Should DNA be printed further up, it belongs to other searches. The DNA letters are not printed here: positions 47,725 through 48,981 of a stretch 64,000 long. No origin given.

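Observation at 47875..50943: Mini type-II FAS/PKS-like cassette (ACP, KASIII, ketoreductase, KASIII) embedded directly downstream of pseI-pseH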

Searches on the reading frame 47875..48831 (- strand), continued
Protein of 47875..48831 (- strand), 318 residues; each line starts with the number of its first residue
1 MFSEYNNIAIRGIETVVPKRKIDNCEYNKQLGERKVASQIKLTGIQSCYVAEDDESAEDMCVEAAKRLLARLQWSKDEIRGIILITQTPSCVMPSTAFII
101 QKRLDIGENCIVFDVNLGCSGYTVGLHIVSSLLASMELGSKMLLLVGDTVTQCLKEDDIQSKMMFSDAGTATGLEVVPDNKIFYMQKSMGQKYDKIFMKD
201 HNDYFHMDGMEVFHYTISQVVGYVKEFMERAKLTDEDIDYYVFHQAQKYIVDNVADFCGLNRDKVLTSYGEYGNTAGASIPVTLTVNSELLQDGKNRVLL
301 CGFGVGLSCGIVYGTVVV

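Call 42: search_protein_families(library=pfam, proteins=[L084:3685-4887:+, L084:4905-6953:+, L084:6992-8293:+, L084:8388-9710:+, L084:9765-9989:+, L084:10001-11032:+, L084:11046-11795:+, L084:11701-12438:+, L084:12448-13626:+, L084:13623-14822:+], max_evalue=0.00001)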
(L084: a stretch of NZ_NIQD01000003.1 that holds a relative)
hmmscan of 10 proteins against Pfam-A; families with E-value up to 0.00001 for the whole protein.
L084:3685-4887:+ (400 aa): 2 families
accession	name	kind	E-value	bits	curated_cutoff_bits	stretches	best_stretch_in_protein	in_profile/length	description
PF01832.25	Glucosaminidase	-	9.4e-37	126.9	30.2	1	248-386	2-122/123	Mannosyl-glycoprotein endo-beta-N-acetylglucosaminidase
PF10135.14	Rod-binding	-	3e-17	63.3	25.1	1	56-107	1-51/51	Rod binding protein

L084:4905-6953:+ (682 aa): 3 families
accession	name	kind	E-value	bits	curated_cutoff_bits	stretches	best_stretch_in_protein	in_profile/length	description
PF22638.1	FlgK_D1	-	2.7e-77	259.9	28.6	1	93-324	2-233/233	Flagellar hook-associated protein FlgK helical domain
PF21158.3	flgK_1st_1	-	1.2e-11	44.9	24.2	1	341-426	4-81/81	Flagellar hook-associated protein 1, D2-like domain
PF06429.18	Flg_bbr_C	-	2.9e-09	36.7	23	1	642-678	8-44/46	Flagellar basal body rod FlgEFG protein C-terminal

L084:6992-8293:+ (433 aa): 2 families
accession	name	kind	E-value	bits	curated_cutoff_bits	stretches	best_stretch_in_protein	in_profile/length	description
PF00669.25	Flagellin_N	-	1.8e-21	77.1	26.6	1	3-140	1-138/139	Bacterial flagellin N-terminal helical region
PF00700.27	Flagellin_C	-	5.3e-07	30.3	23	1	354-432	6-86/86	Bacterial flagellin C-terminal helical region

L084:8388-9710:+ (440 aa): 2 families
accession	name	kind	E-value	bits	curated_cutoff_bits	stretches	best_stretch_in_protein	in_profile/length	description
PF01041.23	DegT_DnrJ_EryC1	-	9e-102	341.4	19.8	1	79-428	5-359/360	DegT/DnrJ/EryC1/StrS aminotransferase family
PF01212.27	Beta_elim_lyase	-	7.9e-06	25.8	27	0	102-333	35-274/288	Beta-eliminating lyase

L084:9765-9989:+ (74 aa): 1 family
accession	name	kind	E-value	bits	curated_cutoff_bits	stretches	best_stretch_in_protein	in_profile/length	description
PF00550.31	PP-binding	-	3.6e-06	27.6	20.8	1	18-72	14-67/67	Phosphopantetheine attachment site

L084:10001-11032:+ (343 aa): 2 families
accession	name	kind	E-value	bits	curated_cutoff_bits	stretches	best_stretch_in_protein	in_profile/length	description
PF08541.16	ACP_syn_III_C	-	1.4e-26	92.9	26.6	1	243-331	1-89/90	3-Oxoacyl-[acyl-carrier-protein (ACP)] synthase III C terminal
PF08545.16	ACP_syn_III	-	5.8e-07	29.8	24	1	111-181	1-80/80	3-Oxoacyl-[acyl-carrier-protein (ACP)] synthase III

L084:11046-11795:+ (249 aa): 5 families
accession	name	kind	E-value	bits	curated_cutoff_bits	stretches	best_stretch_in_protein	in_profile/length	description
PF13561.12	adh_short_C2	-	1e-54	186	27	1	19-247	1-236/236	Enoyl-(Acyl carrier protein) reductase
PF00106.31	adh_short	-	8.7e-48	162.8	26.6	1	14-196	2-190/195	short chain dehydrogenase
PF08659.16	KR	-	1.1e-14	55.2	22.6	1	14-178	2-173/180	KR domain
PF23441.1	SDR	-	5.5e-08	33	27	1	14-245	9-254/258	SDR-like rossmann domain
PF01370.27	Epimerase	-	1.4e-07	31.6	20.9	1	15-169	1-156/240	NAD dependent epimerase/dehydratase family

L084:11701-12438:+ (245 aa): 3 families
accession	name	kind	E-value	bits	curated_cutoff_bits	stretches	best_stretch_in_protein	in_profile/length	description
PF00132.30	Hexapep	-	1.6e-17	62.8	27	1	156-189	2-35/36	Bacterial transferase hexapeptide (six repeats)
PF25084.1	LbH_EIF2B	-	1.2e-08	35.3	54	1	126-218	16-105/105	EIF2B subunit epsilon LbH domain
PF17836.7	PglD_N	-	8e-08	33.2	23.4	1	37-115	1-75/78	PglD N-terminal domain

L084:12448-13626:+ (392 aa): 1 family
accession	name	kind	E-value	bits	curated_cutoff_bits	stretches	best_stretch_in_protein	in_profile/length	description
PF05050.19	Methyltransf_21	-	1.4e-13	51.7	22.7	1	223-352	1-150/173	Methyltransferase FkbM domain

L084:13623-14822:+ (399 aa): 2 families
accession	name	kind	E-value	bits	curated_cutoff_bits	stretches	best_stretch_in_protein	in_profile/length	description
PF00848.25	Ring_hydroxyl_A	-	1.5e-15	58.1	24.9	1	177-394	15-207/208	Ring hydroxylating alpha subunit (catalytic domain)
PF00355.32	Rieske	-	4.3e-15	55.8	20.3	1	29-108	2-81/88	Rieske [2Fe-2S] domain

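Call 53: find_encoding_contigs(protein=P0122, flank=10000, max_places=2)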
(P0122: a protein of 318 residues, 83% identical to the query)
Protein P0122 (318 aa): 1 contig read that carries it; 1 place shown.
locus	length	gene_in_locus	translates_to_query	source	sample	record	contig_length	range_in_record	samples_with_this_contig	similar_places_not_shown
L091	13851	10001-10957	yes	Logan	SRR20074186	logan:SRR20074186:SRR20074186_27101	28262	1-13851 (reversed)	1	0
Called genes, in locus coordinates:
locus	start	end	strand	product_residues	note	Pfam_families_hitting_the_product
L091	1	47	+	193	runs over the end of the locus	PF13523:Acetyltransf_8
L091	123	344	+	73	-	-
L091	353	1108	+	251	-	PF00106:adh_short, PF08659:KR, PF13561:adh_short_C2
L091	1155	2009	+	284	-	PF02522:Antibiotic_NAT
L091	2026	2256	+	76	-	-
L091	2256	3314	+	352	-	PF08541:ACP_syn_III_C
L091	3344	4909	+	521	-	PF00501:AMP-binding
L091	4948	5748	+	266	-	-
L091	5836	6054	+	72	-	PF00550:PP-binding (weak)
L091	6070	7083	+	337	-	PF08545:ACP_syn_III (weak), PF08541:ACP_syn_III_C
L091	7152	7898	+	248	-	PF00106:adh_short, PF01370:Epimerase (weak), PF08659:KR, PF13561:adh_short_C2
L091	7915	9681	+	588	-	PF21211:FkbH_N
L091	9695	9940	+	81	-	-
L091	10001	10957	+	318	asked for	PF08545:ACP_syn_III, PF08541:ACP_syn_III_C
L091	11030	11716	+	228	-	PF00753:Lactamase_B, PF23023:Anti-Pycsar_Apyc1 (weak)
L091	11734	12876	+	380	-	PF00155:Aminotran_1_2, PF01041:DegT_DnrJ_EryC1, PF00266:Aminotran_5 (weak), PF01053:Cys_Met_Meta_PP (weak), PF01212:Beta_elim_lyase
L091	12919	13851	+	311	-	?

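Call 54: find_encoding_contigs(protein=P0131, flank=10000, max_places=2)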
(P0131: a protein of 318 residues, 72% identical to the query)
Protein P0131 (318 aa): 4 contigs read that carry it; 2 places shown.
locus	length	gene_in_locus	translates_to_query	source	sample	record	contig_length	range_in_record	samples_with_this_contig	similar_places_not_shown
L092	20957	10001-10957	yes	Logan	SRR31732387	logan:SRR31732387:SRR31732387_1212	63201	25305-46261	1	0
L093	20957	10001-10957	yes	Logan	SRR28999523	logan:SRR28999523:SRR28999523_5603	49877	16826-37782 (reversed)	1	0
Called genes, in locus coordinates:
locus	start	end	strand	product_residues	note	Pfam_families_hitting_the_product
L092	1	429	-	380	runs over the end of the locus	-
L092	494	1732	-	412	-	PF22674:C2185-like_N (weak), PF18588:WcbI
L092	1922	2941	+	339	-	-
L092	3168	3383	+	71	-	PF00550:PP-binding (weak)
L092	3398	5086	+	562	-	PF08545:ACP_syn_III, PF08541:ACP_syn_III_C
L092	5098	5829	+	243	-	PF00106:adh_short, PF01370:Epimerase (weak), PF08659:KR, PF13561:adh_short_C2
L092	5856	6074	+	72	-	PF00550:PP-binding (weak)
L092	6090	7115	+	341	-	PF08541:ACP_syn_III_C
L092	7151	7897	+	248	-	PF05368:NmrA (faint), PF00106:adh_short, PF01370:Epimerase (weak), PF08659:KR, PF13460:NAD_binding_10 (faint), PF13561:adh_short_C2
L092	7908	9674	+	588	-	PF21211:FkbH_N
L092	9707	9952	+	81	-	-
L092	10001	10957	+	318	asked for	PF08545:ACP_syn_III, PF08541:ACP_syn_III_C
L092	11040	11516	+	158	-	-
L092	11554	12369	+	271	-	PF00535:Glycos_transf_2, PF10111:Glyco_tranf_2_2, PF13641:Glyco_tranf_2_3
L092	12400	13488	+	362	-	PF01041:DegT_DnrJ_EryC1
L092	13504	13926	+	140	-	PF05523:FdtA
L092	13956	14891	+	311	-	-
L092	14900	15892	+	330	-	PF22674:C2185-like_N, PF05711:TylF, PF13578:Methyltransf_24 (weak)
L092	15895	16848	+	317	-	-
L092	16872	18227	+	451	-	PF00535:Glycos_transf_2, PF02629:CoA_binding (faint), PF10111:Glyco_tranf_2_2, PF13641:Glyco_tranf_2_3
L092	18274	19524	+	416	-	PF02737:3HCDH_N (weak), PF03721:UDPG_MGDP_dh_N, PF00984:UDPG_MGDP_dh, PF03720:UDPG_MGDP_dh_C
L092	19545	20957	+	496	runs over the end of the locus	PF07429:Glyco_transf_56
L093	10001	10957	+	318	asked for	PF08545:ACP_syn_III, PF08541:ACP_syn_III_C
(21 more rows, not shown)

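Call 55: find_encoding_contigs(protein=P0155, flank=10000, max_places=2)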
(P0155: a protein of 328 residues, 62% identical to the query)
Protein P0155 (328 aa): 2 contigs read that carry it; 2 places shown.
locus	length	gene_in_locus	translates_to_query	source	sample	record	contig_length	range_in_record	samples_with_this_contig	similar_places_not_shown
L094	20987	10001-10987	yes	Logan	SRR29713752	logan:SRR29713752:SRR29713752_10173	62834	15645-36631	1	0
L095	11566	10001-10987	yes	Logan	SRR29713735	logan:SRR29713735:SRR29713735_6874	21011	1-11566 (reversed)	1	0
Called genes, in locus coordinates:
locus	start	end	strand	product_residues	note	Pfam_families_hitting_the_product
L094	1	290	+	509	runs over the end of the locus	PF00501:AMP-binding, PF13193:AMP-binding_C (faint)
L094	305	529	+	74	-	-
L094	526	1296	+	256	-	PF23441:SDR (weak), PF00106:adh_short, PF08659:KR, PF13561:adh_short_C2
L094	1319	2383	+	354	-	PF08545:ACP_syn_III (weak), PF08541:ACP_syn_III_C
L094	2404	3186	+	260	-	-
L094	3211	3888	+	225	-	PF00753:Lactamase_B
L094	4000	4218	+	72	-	PF00550:PP-binding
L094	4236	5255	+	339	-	PF08392:FAE1_CUT1_RppA (weak), PF08545:ACP_syn_III (faint), PF08541:ACP_syn_III_C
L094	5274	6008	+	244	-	PF00106:adh_short, PF01370:Epimerase (weak), PF08659:KR, PF13561:adh_short_C2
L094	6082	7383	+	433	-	PF01966:HD (faint), PF19276:HD_assoc_2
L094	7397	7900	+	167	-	-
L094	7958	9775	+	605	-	PF21211:FkbH_N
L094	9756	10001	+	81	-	-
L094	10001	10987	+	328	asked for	PF08392:FAE1_CUT1_RppA (weak), PF08545:ACP_syn_III, PF08541:ACP_syn_III_C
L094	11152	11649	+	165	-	PF22674:C2185-like_N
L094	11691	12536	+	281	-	PF00535:Glycos_transf_2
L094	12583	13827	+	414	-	PF00534:Glycos_transf_1, PF13692:Glyco_trans_1_4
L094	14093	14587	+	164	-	PF22674:C2185-like_N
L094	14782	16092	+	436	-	PF03721:UDPG_MGDP_dh_N, PF00984:UDPG_MGDP_dh, PF03720:UDPG_MGDP_dh_C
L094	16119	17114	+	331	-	PF01370:Epimerase, PF02719:Polysacc_synt_2, PF04321:RmlD_sub_bind, PF05368:NmrA (weak), PF01073:3Beta_HSD, PF07993:NAD_binding_4 (faint), PF13460:NAD_binding_10, PF16363:GDP_Man_Dehyd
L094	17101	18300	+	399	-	PF20706:GT4-conflict (faint), PF13439:Glyco_transf_4, PF00534:Glycos_transf_1, PF13692:Glyco_trans_1_4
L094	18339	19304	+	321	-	-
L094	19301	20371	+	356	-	PF22674:C2185-like_N, PF05050:Methyltransf_21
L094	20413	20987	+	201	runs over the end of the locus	PF13847:Methyltransf_31 (weak), PF08242:Methyltransf_12 (weak), PF13649:Methyltransf_25 (weak)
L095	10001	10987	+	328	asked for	PF08392:FAE1_CUT1_RppA (weak), PF08545:ACP_syn_III, PF08541:ACP_syn_III_C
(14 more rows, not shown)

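Call 81: search_protein_families(library=pfam, proteins=[L006:4785-5789:+, L007:3977-4987:+, L091:4948-5748:+, L094:2404-3186:+, L092:13956-14891:+, L092:15895-16848:+, L066:11888-13033:-], max_evalue=0.1)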
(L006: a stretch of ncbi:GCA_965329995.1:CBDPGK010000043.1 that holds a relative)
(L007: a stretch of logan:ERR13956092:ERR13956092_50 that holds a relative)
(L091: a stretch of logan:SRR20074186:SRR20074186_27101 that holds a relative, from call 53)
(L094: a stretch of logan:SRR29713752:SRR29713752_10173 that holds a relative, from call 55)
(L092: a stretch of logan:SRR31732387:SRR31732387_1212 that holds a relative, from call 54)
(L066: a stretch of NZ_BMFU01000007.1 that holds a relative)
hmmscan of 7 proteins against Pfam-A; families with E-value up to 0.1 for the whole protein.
L006:4785-5789:+ (334 aa): 0 families

L007:3977-4987:+ (336 aa): 0 families

L091:4948-5748:+ (266 aa): 3 families
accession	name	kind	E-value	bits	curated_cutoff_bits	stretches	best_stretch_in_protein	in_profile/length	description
PF17340.7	DUF5370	-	0.065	13.5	25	0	33-51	14-32/63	Family of unknown function (DUF5370)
PF04239.17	DUF421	-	0.088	12.7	23.6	0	35-99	56-119/129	YetF C-terminal domain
PF13527.13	Acetyltransf_9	-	0.097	13.1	25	0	140-190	7-57/127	Acetyltransferase (GNAT) domain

L094:2404-3186:+ (260 aa): 1 family
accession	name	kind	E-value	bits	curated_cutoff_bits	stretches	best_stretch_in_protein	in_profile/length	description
PF25051.1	WHD_MCM8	-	0.0041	17.5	26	1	140-185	16-61/80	MCM8 winged helix domain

L092:13956-14891:+ (311 aa): 1 family
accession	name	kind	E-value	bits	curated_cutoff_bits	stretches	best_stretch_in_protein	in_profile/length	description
PF13480.13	Acetyltransf_6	-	0.00072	20.2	22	1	169-282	20-139/143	Acetyltransferase (GNAT) domain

L092:15895-16848:+ (317 aa): 1 family
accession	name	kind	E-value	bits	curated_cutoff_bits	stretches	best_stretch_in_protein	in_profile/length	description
PF11107.14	FANCF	-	0.042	13.4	24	1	211-262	54-106/346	Fanconi anemia group F protein (FANCF)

L066:11888-13033:- (381 aa): 1 family
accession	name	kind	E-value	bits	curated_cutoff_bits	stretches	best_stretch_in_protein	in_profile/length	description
PF13527.13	Acetyltransf_9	-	0.059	13.8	25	0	53-106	35-86/127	Acetyltransferase (GNAT) domain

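Call 82: search_solved_structures(query=L006:4785-5789:+, max_evalue=1)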
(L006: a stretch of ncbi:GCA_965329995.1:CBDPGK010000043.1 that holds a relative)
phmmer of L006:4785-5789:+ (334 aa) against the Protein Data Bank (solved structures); distinct sequences matched with E-value up to 1: 0.
